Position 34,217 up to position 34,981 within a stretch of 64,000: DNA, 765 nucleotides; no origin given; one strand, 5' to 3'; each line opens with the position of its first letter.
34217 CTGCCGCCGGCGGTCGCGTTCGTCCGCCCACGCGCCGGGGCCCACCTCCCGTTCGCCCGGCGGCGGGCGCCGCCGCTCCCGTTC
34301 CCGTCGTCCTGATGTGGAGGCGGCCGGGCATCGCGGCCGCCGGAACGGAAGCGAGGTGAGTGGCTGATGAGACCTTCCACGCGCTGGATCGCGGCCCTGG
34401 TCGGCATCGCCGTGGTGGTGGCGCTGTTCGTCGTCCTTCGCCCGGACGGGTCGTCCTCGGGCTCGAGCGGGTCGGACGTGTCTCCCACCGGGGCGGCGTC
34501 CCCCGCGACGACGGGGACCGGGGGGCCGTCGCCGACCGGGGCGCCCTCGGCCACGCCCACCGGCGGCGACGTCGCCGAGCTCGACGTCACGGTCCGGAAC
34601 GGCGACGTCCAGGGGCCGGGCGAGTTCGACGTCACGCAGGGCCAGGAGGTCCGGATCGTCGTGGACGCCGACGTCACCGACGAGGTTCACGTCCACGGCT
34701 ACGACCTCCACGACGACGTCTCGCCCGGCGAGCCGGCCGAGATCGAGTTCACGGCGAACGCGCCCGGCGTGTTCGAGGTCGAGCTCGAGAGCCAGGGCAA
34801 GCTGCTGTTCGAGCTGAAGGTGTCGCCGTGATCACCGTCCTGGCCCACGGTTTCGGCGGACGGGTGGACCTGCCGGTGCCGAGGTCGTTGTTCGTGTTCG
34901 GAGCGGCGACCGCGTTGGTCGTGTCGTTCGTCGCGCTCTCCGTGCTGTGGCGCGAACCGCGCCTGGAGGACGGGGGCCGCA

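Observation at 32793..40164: Putative metal (copper/zinc) homeostasis island ending in a two-component system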

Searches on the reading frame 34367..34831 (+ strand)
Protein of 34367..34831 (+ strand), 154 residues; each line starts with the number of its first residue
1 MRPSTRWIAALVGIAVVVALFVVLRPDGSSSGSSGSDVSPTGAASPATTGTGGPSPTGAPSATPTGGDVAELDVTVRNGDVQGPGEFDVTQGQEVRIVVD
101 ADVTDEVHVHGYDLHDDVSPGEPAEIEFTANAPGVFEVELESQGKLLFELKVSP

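Call 5: search_protein_families(library=pfam, max_evalue=0.1, proteins=[window:34367-34831:+])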
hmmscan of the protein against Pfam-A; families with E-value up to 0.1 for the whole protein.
window:34367-34831:+ (154 aa): 4 families
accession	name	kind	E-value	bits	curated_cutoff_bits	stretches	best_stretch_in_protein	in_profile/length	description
PF13473.12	Cupredoxin_1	-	0.0015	18.9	27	1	70-139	21-91/104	Cupredoxin-like domain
PF21827.1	New_glue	-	0.026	14.7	31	1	15-60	8-54/94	New glue protein family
PF10907.13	DUF2749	-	0.029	14.8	25.5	0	8-38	11-44/72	Protein of unknown function (DUF2749)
PF23618.1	T4_gp9_10_C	-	0.04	14.7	25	1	68-130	31-92/110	Bacteriophage T4 gp9/10-like protein, C-terminal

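Call 6: search_protein_families(library=ncbifam, max_evalue=0.1, proteins=[window:34367-34831:+])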
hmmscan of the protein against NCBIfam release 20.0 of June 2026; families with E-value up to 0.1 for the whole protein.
window:34367-34831:+ (154 aa): 4 families
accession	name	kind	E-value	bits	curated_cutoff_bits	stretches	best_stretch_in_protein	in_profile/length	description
TIGR04244.1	nitrous_NosZ_RR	equivalog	0.0025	16.4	625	1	86-136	550-605/627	TAT-dependent nitrous-oxide reductase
TIGR04246.1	nitrous_NosZ_Gp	equivalog_domain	0.0047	15.3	625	1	84-137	498-556/578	Sec-dependent nitrous-oxide reductase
TIGR03931.1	T7SS_Rv3446c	hypoth_equivalog_domain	0.012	15.9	47.6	1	9-120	6-110/194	type VII secretion-associated protein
TIGR02866.1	CoxB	equivalog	0.036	13.6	147.7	1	85-138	118-172/202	cytochrome c oxidase subunit II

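Call 43: find_homologous_proteins(query=window:34367-34831:+)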
Query window:34367-34831:+ (154 aa): 722 proteins with E <= 0.001 among 1084 candidates; the best 120 are listed.
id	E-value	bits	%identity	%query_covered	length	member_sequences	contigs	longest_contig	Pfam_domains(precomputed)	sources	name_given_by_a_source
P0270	2.4e-92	325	100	100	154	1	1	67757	-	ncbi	ncbi:MAG TPA: hypothetical protein VF984_06220 [Actinomycetota bacterium]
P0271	8.1e-65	236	73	100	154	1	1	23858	PF13473.13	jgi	jgi:hypothetical protein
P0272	4.1e-62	227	88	58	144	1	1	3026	-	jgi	jgi:hypothetical protein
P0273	3.3e-54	201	68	100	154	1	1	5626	-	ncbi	ncbi:MAG: hypothetical protein ACE14W_06780 [Candidatus Velamenicoccus archaeovorus]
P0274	1.6e-42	163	56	100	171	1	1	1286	PF13473.13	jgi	jgi:hypothetical protein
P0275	2.6e-41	159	56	100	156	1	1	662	-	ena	-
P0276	4.8e-41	158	52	90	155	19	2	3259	PF21827.2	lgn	-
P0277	7.9e-40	154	54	100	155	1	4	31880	-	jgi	jgi:hypothetical protein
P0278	1.7e-39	153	53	100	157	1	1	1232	-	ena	-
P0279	2.2e-39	153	51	90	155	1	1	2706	PF21827.2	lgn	-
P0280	2.8e-39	153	55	100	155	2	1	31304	PF21827.2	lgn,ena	-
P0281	3.0e-39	153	54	100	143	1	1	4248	-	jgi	jgi:FtsP/CotA-like multicopper oxidase with cupredoxin domain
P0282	6.9e-39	151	55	100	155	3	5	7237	-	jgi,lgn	jgi:hypothetical protein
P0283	7.3e-39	151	53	100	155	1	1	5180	PF21827.2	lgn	-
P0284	8.2e-39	151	54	100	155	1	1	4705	-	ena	-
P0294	1.1e-37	148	50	100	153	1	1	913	PF13473.13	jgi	jgi:hypothetical protein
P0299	4.8e-37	145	51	100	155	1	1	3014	PF21827.2,PF13473.13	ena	-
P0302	1.1e-36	144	59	88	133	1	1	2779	PF13473.13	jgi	jgi:heme/copper-type cytochrome/quinol oxidase subunit 2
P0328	1.5e-34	137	50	78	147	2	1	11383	PF13473.13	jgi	jgi:heme/copper-type cytochrome/quinol oxidase subunit 2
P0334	5.0e-34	136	51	100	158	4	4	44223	PF13473.13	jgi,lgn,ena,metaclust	metaclust:\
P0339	3.5e-33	133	49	99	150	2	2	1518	PF13473.13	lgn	-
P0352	1.8e-31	127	58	56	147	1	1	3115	PF13473.13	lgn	-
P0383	5.6e-25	106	51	71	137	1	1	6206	PF13473.13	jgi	jgi:hypothetical protein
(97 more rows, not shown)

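Call 54: predict_structure(alignment_id=A2)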
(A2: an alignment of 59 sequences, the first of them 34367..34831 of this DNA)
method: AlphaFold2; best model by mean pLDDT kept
length: 154 residues; sequences in the alignment: 59
mean_pLDDT: 80.6   pTM: 0.57
mean pLDDT of the five models: 80.6, 79.6, 79.2, 78.6, 77.4
residues with pLDDT >= 90: 86; 70-90: 18; 50-70: 23; < 50: 27
segments of 3 or more residues with pLDDT < 50: 30-45, 49-53
pLDDT, mean of each block of 10 residues (from residue 1): 60 84 66 46 47 49 66 97 97 98 98 98 98 98 98 98
secondary structure, 60 per line:
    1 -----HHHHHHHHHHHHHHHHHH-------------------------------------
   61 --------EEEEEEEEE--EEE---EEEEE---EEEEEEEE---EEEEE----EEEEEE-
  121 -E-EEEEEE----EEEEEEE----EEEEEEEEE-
elements in order: H6-23 E69-77 E80-82 E86-90 E94-101 E105-109 E114-119 E124-129 E134-140 E145-153

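Call 58: fold_search(model_id=the predicted structure, library=pdb)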
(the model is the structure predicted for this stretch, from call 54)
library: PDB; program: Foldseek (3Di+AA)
matches with E <= 10: 1410; with E <= 0.001: 326
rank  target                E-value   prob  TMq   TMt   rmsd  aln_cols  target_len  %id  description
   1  1fwx_B                1.8e-07  1.00  0.51  0.14   2.1        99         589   18  CRYSTAL STRUCTURE OF NITROUS OXIDE REDUCTASE FROM P. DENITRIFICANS (released 2001-09-25)
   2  1fwx_D                2.9e-07  1.00  0.51  0.14   2.1        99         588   18  CRYSTAL STRUCTURE OF NITROUS OXIDE REDUCTASE FROM P. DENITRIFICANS (released 2001-09-25)
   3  1fwx_A                3.1e-07  1.00  0.51  0.14   2.0        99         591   18  CRYSTAL STRUCTURE OF NITROUS OXIDE REDUCTASE FROM P. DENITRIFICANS (released 2001-09-25)
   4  1fwx_C                5.6e-07  1.00  0.51  0.14   2.1        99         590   18  CRYSTAL STRUCTURE OF NITROUS OXIDE REDUCTASE FROM P. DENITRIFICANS (released 2001-09-25)
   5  3sbp_G                6.4e-07  1.00  0.50  0.14   2.2        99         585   22  Pseudomonas stutzeri nitrous oxide reductase, P1 crystal form (released 2011-08-10)
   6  2iwf_A                7.7e-07  1.00  0.50  0.14   2.1       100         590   20  Resting form of pink nitrous oxide reductase from Achromobacter Cycloclastes (released 2006-08-16)
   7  5i5i_B                8.1e-07  1.00  0.51  0.15   2.0        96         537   25  Shewanella denitrificans nitrous oxide reductase, app form (released 2016-03-02)
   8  5i5i_A                8.1e-07  1.00  0.48  0.15   2.5        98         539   23  Shewanella denitrificans nitrous oxide reductase, app form (released 2016-03-02)
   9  7aq2_B                1.4e-06  1.00  0.51  0.14   2.1        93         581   24  Pseudomonas stutzeri nitrous oxide reductase mutant, H583A (released 2021-01-13)
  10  6y7d_A                1.6e-06  1.00  0.50  0.14   2.2        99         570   22  Pseudomonas stutzeri nitrous oxide reductase mutant, H433A (released 2021-01-27)
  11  9f8x_A                1.9e-06  1.00  0.50  0.14   2.1        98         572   22  Low-dose structure of Marinobacter nauticus nitrous oxide reductase (released 2024-06-19)
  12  6y77_B                1.9e-06  1.00  0.47  0.13   2.4       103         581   20  Pseudomonas stutzeri nitrous oxide reductase mutant, H326A (released 2021-01-27)
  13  3sbp_D                2.3e-06  1.00  0.47  0.13   2.5       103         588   20  Pseudomonas stutzeri nitrous oxide reductase, P1 crystal form (released 2011-08-10)
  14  6rkz_B                2.4e-06  1.00  0.50  0.14   2.2        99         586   22  Recombinant Pseudomonas stutzeri nitrous oxide reductase, form II (released 2019-06-26)
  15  5i5j_A                2.4e-06  1.00  0.48  0.15   2.0        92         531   26  Shewanella denitrificans nitrous oxide reductase, reduced apo form (released 2016-03-02)
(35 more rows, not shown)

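Call 73: search_solved_structures(query=A2, max_evalue=10, show_alignments=2)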
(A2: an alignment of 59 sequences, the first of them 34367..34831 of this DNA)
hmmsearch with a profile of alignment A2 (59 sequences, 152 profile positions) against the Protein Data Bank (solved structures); distinct sequences matched with E-value up to 10: 85 (the best 60 are shown).
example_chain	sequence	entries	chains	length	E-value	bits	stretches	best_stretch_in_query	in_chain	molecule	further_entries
8bl3_A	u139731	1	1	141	1.8e-05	28.2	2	83-131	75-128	scIg12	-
6ptt_A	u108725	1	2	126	0.002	21.6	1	81-134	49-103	Cytochrome c oxidase subunit 2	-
7aq3_A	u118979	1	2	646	0.0055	20.2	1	68-133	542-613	Nitrous-oxide reductase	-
5i5i_A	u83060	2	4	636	0.0058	20.1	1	68-133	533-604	Nitrous-oxide reductase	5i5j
5i5m_A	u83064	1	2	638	0.0058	20.1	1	68-133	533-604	Nitrous-oxide reductase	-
9f8x_A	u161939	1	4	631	0.011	19.2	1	60-134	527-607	Nitrous-oxide reductase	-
6pty_A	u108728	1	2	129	0.012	19.1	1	81-134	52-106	Cytochrome c oxidase subunit 2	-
1qni_A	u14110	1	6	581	0.015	18.8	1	60-134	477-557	NITROUS-OXIDE REDUCTASE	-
7deg_B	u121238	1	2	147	0.017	18.6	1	80-136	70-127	Cytochrome oxidase subunit II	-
2cua_A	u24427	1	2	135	0.02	18.4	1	81-134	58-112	PROTEIN (CUA)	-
2fwl_B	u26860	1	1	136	0.02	18.4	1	81-134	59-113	Cytochrome c oxidase subunit II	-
3eh3_B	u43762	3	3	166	0.02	18.4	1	81-134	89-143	Cytochrome c oxidase subunit 2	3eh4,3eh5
3s33_B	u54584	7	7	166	0.02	18.4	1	81-134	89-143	Cytochrome c oxidase subunit 2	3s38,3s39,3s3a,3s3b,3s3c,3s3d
2lln_A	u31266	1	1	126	0.021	18.3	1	81-134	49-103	Cytochrome c oxidase subunit 2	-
2qpe_B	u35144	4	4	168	0.021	18.3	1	81-134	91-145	Cytochrome c oxidase subunit 2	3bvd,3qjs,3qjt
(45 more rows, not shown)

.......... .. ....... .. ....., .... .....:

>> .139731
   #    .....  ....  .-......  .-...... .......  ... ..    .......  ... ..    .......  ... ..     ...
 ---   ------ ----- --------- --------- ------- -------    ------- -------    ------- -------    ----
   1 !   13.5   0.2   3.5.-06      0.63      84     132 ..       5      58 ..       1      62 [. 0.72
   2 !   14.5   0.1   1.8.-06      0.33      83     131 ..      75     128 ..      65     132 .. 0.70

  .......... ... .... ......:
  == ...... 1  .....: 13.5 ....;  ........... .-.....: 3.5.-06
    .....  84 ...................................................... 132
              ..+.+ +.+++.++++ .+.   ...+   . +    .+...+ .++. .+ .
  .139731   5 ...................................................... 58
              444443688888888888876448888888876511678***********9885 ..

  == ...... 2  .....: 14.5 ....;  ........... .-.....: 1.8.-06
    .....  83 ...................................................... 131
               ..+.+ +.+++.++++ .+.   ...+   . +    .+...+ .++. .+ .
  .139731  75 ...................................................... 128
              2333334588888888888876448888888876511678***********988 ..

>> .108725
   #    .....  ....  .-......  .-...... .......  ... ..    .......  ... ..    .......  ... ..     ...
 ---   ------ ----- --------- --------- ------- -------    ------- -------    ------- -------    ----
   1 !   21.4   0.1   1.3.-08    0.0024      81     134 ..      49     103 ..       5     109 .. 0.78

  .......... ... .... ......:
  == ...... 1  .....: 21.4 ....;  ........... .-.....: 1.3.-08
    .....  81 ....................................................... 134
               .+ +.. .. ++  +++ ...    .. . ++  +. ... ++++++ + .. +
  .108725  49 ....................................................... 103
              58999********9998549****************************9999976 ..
